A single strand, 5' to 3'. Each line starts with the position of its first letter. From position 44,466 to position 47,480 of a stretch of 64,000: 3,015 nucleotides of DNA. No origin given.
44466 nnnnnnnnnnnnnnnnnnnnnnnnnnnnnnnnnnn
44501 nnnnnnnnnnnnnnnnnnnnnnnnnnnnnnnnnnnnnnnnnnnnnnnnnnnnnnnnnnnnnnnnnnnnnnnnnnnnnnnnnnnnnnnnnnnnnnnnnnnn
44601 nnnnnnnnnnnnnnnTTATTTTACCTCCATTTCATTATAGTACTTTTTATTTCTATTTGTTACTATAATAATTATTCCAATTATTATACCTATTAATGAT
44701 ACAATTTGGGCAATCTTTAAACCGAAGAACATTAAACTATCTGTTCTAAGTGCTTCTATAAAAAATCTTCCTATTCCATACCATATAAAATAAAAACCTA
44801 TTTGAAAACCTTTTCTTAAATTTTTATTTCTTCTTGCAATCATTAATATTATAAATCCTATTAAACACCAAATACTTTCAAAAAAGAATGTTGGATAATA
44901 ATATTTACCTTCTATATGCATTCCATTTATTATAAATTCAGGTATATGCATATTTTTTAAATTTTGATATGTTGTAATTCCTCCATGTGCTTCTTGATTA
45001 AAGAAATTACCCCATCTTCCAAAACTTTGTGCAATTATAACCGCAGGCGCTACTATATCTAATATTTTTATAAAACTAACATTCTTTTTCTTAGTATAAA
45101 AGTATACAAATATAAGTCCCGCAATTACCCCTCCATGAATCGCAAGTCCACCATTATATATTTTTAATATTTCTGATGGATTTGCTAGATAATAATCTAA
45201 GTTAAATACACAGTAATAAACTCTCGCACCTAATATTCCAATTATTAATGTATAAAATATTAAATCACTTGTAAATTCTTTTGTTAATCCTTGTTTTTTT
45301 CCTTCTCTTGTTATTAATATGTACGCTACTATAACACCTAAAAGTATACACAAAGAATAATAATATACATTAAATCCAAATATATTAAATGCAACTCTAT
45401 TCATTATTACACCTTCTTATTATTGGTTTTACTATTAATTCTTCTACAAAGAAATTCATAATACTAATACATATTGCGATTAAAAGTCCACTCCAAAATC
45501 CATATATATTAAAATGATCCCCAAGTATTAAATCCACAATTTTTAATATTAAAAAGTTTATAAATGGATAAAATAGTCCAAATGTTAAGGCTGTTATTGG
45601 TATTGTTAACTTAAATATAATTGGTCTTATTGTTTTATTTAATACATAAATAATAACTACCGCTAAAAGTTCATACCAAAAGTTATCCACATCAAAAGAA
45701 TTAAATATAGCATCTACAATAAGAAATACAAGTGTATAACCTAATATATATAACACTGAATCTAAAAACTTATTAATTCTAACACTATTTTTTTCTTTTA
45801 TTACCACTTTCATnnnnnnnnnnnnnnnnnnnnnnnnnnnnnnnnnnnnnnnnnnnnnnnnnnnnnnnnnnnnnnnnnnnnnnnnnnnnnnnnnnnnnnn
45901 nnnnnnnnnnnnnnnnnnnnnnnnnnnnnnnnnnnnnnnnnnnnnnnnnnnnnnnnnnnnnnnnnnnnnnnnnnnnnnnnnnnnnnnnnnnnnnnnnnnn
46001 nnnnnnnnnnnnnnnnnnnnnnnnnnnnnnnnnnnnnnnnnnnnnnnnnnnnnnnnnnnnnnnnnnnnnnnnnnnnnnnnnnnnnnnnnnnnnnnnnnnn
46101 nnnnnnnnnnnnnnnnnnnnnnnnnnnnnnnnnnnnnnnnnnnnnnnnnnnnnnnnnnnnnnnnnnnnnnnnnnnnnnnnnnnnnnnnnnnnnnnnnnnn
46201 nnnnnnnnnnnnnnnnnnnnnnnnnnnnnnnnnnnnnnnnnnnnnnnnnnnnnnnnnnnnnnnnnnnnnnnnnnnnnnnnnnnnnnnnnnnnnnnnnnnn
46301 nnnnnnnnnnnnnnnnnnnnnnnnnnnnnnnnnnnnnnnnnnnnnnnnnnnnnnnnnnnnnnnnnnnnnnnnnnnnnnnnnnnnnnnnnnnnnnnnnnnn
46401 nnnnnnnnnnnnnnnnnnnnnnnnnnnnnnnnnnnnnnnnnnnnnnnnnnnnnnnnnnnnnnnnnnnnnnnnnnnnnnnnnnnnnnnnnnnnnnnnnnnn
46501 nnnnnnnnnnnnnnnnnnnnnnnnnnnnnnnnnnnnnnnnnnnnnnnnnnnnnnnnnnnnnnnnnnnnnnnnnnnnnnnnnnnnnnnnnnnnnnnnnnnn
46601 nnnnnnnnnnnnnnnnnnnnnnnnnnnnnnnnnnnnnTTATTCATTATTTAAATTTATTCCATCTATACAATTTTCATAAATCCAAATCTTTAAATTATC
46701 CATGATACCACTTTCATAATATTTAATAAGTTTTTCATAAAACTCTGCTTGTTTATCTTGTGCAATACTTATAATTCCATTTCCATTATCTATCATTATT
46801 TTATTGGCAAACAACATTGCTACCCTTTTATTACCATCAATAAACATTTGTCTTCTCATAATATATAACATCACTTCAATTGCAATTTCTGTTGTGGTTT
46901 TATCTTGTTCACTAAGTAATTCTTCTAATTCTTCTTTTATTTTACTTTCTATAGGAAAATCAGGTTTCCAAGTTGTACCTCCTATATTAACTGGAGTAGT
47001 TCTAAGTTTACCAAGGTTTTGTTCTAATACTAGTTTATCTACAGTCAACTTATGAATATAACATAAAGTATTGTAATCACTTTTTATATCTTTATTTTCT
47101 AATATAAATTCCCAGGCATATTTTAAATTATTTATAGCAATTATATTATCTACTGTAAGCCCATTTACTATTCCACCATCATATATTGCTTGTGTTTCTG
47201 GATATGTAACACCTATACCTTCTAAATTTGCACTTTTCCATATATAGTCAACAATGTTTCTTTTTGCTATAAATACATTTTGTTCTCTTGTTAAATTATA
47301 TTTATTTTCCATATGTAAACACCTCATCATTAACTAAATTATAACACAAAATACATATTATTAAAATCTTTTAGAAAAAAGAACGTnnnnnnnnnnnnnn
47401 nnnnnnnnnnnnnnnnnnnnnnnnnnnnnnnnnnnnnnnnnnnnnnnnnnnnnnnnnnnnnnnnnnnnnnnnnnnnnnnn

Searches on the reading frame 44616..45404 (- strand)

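Call 34: search_protein_families(library=pfam, proteins=[window:44616-45404:-], max_evalue=0.001)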
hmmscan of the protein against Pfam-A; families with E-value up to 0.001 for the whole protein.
window:44616-45404:- (262 aa): 1 family
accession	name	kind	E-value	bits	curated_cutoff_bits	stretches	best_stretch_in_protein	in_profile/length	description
PF01790.23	LGT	-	6.6e-73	245.4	24.9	1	4-248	2-239/240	Prolipoprotein diacylglyceryl transferase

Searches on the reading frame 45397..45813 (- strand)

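Call 34: search_protein_families(library=pfam, proteins=[window:45397-45813:-], max_evalue=0.001)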
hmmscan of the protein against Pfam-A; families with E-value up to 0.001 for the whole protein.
window:45397-45813:- (138 aa): 1 family
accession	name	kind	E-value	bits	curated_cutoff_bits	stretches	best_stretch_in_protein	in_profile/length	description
PF04020.18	Phage_holin_4_2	-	3.9e-20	72.8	28.8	1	21-122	5-105/105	Mycobacterial 4 TMS phage holin, superfamily IV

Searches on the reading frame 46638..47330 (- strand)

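Call 34: search_protein_families(library=pfam, proteins=[window:46638-47330:-], max_evalue=0.001)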
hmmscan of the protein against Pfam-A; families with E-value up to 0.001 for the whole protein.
window:46638-47330:- (230 aa): 1 family
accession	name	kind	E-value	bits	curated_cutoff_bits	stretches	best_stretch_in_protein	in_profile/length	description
PF02661.23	Fic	-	1.5e-09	39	24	1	85-178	3-92/93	Fic/DOC family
